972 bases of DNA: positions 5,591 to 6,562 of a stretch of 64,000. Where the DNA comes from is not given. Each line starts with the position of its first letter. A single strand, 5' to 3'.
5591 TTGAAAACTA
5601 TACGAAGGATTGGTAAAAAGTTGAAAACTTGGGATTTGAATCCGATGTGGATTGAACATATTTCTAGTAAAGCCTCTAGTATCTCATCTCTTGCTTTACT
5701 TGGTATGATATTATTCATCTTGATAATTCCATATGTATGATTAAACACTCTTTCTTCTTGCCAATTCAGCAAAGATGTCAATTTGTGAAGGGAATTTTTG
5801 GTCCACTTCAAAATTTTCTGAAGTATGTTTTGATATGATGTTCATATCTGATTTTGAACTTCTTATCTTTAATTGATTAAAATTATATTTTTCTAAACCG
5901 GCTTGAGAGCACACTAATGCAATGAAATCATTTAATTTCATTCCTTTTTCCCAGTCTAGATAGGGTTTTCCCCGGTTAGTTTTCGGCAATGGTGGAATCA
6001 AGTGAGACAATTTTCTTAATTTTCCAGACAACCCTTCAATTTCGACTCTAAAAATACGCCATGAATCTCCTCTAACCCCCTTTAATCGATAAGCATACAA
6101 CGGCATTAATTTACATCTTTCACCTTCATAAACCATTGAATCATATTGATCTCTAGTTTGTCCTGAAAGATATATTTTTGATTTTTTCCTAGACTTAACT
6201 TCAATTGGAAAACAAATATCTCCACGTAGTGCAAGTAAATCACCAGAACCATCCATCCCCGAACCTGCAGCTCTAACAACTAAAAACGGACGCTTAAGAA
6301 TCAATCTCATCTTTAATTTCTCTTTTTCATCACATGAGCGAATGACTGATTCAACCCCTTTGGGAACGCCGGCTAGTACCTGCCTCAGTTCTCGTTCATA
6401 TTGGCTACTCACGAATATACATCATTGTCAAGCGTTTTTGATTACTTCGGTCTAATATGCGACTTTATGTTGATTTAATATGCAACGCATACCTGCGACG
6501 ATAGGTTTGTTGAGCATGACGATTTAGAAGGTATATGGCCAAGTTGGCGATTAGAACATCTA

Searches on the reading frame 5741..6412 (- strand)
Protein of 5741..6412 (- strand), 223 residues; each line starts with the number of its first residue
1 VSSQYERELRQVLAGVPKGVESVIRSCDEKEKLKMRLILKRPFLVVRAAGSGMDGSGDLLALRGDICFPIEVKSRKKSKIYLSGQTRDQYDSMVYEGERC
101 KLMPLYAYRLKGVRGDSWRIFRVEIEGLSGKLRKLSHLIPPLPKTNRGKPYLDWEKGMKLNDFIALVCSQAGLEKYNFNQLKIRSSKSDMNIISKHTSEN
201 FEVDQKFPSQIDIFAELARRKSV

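Call 63: search_protein_families(library=pfam, proteins=[window:5741-6412:-], max_evalue=0.001)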
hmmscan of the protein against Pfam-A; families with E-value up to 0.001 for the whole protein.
window:5741-6412:- (223 aa): 1 family
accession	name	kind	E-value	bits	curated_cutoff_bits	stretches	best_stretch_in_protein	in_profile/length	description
PF01870.24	Hjc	-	6.2e-13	49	21.1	1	5-124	2-92/93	Archaeal holliday junction resolvase (hjc)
